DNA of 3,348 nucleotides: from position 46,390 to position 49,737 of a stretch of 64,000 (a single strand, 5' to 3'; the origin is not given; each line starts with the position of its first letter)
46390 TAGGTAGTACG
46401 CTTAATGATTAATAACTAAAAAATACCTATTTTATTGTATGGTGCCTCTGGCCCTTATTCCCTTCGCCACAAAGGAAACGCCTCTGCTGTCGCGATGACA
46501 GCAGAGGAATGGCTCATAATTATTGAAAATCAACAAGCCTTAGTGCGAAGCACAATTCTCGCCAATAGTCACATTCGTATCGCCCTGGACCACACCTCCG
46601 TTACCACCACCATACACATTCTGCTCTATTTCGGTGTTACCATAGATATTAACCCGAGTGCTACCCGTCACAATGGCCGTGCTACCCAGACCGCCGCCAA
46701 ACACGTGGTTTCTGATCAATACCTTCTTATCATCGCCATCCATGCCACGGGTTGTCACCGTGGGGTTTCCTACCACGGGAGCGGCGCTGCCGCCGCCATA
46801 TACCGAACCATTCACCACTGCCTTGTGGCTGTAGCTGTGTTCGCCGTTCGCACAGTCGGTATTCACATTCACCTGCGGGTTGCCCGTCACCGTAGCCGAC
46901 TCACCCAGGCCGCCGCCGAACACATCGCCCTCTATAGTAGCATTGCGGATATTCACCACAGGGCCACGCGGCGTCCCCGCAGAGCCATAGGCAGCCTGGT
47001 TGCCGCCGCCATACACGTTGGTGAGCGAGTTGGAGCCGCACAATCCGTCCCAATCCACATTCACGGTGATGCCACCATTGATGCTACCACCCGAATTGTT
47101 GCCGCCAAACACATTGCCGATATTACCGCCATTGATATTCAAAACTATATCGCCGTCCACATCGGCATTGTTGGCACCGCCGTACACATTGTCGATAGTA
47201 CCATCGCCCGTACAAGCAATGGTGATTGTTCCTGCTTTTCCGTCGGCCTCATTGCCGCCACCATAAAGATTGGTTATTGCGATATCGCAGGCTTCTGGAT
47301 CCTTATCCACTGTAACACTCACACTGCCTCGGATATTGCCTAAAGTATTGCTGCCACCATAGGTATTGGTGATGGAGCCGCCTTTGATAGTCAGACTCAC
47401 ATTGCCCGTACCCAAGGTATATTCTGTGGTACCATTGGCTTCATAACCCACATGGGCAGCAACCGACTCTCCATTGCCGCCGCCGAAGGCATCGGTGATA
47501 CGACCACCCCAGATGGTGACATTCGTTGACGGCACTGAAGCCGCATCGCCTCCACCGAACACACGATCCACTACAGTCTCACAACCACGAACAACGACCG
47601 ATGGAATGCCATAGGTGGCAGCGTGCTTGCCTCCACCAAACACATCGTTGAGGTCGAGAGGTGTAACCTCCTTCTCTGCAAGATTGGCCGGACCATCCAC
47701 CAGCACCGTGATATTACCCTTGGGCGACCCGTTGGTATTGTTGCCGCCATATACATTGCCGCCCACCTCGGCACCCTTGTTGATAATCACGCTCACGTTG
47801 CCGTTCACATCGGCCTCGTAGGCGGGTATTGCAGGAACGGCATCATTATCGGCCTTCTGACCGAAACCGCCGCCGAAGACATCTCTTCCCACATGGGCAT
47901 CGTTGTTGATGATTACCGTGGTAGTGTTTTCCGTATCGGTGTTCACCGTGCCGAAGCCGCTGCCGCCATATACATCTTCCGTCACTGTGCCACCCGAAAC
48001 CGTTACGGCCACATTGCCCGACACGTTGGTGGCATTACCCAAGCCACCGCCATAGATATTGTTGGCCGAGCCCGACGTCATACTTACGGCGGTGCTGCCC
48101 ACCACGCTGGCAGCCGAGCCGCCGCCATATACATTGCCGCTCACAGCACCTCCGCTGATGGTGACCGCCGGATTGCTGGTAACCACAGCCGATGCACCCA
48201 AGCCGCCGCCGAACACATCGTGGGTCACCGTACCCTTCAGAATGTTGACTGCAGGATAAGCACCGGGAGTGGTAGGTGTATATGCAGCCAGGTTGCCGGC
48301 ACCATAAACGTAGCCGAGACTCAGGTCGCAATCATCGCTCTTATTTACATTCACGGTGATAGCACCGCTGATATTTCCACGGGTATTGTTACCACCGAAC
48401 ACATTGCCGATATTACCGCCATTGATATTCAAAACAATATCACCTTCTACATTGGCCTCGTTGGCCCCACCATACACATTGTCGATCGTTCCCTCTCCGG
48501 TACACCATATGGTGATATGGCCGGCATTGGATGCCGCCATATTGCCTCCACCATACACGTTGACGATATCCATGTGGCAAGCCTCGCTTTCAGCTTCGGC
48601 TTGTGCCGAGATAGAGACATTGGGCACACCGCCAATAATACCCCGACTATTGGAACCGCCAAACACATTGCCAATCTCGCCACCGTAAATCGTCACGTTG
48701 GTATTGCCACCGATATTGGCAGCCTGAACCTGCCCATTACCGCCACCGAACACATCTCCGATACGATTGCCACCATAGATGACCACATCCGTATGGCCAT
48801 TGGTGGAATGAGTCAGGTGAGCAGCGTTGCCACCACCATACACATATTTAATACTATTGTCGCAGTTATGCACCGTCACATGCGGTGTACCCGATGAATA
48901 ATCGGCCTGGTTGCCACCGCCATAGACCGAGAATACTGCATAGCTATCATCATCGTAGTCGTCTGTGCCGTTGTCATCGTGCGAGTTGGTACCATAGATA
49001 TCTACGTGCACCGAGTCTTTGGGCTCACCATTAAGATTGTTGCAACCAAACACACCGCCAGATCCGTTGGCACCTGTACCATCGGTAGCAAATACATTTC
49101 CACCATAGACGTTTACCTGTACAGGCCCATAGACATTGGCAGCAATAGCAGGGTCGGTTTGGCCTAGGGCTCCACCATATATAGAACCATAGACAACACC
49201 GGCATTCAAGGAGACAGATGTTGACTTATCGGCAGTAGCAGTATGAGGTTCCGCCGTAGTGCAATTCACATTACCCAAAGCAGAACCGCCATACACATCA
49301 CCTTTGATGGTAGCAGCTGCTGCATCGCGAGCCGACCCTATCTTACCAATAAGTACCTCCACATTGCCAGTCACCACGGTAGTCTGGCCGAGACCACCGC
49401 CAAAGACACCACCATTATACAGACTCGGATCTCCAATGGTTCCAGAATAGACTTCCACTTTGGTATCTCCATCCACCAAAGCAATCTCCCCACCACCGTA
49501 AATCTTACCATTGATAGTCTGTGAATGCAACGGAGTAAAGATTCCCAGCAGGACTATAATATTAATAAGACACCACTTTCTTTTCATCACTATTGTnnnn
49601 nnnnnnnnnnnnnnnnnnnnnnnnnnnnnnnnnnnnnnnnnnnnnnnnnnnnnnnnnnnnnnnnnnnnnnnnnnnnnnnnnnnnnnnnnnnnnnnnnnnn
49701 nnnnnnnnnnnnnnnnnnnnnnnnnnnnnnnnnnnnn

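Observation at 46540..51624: Split paralog of the giant gene: two ORFs in one reading frame separated by a single TAA, the second restarting with its own signal peptide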

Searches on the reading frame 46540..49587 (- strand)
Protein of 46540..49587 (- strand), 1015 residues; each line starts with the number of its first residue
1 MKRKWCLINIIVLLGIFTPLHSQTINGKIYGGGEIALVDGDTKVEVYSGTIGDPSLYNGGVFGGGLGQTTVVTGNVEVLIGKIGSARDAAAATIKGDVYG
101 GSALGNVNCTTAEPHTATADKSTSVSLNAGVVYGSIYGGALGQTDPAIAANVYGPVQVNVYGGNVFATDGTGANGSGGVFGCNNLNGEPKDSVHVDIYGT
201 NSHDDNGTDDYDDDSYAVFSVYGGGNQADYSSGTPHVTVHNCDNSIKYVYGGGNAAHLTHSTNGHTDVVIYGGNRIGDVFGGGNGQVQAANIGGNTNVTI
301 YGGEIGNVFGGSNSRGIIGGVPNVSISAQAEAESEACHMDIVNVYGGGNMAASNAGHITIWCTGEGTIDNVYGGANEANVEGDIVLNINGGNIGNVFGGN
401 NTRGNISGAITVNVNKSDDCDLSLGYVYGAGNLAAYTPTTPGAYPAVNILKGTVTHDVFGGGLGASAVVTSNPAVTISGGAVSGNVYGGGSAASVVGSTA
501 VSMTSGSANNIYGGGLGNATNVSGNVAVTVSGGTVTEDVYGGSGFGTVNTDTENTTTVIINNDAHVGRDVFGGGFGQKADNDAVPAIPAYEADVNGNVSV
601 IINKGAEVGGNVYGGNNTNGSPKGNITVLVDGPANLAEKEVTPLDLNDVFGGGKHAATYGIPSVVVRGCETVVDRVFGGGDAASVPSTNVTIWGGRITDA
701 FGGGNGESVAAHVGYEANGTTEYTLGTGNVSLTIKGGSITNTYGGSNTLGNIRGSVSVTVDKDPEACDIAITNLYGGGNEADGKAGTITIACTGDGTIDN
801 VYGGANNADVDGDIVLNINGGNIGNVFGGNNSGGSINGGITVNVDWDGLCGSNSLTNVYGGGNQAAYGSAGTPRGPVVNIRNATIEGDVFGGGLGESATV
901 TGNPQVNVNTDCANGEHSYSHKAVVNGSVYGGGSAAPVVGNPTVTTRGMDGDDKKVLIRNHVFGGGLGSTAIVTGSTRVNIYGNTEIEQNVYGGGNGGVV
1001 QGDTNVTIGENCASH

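Call 7: search_protein_families(library=pfam, proteins=[window:46540-49587:-], max_evalue=0.01)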
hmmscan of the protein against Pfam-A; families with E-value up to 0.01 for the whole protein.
window:46540-49587:- (1015 aa): 0 families
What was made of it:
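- On Type V pilus subunit (fimbrillin): No Mfa or Fim Pfam hit (call 7).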

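Call 9: search_protein_families(library=ncbifam, proteins=[window:46540-49587:-], max_evalue=0.01)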
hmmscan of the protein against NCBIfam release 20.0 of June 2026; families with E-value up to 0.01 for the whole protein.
window:46540-49587:- (1015 aa): 0 families
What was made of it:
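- On Autotransporter / two-partner secretion passenger: No Pfam or NCBIfam domain in A, B or G (calls 7, 9).
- Closest known: Beta-helical bacterial adhesins and passengers. Different: There is no autotransporter barrel, no TPS domain, and no Pfam or NCBIfam match (calls 7, 9).
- Tried and rejected: Pfam and NCBIfam on A, B and G: no hits (calls 7, 9).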

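Call 43: list_cluster_members(proteins=[P0001, window:46543-49587:-, window:18855-26006:-])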
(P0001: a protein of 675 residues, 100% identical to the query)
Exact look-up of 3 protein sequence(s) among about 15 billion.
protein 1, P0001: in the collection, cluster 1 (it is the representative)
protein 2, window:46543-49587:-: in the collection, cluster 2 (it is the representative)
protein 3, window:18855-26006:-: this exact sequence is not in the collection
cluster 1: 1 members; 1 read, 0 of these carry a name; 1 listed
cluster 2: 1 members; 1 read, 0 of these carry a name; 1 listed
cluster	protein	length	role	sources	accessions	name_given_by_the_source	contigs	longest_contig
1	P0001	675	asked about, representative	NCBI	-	-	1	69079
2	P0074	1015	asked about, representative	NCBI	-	-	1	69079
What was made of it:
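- The window is probably from a metagenome-assembled contig of 69 kb (call 43).
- Tried and rejected: The exact G sequence is not in the protein collection (call 43).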

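Call 69: find_homologous_proteins(query=window:46543-49587:-, max_evalue=1e-20)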
Query window:46543-49587:- (1015 aa): 1301 proteins with E <= 1e-20 among 8000 candidates; the best 120 are listed.
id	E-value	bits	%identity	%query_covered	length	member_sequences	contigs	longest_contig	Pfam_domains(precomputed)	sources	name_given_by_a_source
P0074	0.0e+0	2171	100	100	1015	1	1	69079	-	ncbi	-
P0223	0.0e+0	1028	42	99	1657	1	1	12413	-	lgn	-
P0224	1.5e-286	972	57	54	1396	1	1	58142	-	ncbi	-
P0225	7.1e-276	937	57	54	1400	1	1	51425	-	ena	-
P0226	2.5e-275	935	43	87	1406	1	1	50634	-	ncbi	-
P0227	8.8e-274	930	43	89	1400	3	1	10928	-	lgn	-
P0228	4.5e-271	921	41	100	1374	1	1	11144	-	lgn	-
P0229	5.2e-271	920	45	85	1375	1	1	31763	-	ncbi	-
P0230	2.0e-269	915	54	58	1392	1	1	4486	-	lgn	-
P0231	1.0e-267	910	41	96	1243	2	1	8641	-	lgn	-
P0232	1.1e-266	906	55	58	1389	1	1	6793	-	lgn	-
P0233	1.5e-266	906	44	88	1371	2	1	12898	-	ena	-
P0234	2.6e-265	902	44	88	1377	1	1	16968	-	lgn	-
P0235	1.6e-260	886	41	97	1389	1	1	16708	-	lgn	-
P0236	5.1e-255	868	40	98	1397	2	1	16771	-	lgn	-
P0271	4.7e-171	590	37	96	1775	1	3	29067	-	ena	-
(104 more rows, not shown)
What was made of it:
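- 46540..49587 (-): Gene B: 1015-aa exported beta-solenoid subunit (YGGG repeats). There are 1301 homologues at E<=1e-20, and the top 120 are 569-1775 aa (call 69).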

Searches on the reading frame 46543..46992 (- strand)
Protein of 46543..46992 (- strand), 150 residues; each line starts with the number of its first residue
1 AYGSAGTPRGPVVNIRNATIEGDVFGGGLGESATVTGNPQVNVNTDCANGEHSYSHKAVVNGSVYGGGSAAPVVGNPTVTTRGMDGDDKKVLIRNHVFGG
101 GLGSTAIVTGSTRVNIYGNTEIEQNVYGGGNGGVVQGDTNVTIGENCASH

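Call 67: search_protein_families(library=pfam, proteins=[window:46543-46992:-], max_evalue=1)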
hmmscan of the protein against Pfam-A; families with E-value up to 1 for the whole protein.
window:46543-46992:- (150 aa): 0 families

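Call 68: search_protein_families(library=ncbifam, proteins=[window:46543-46992:-], max_evalue=1)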
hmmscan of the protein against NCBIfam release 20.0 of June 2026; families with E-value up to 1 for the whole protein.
window:46543-46992:- (150 aa): 0 families
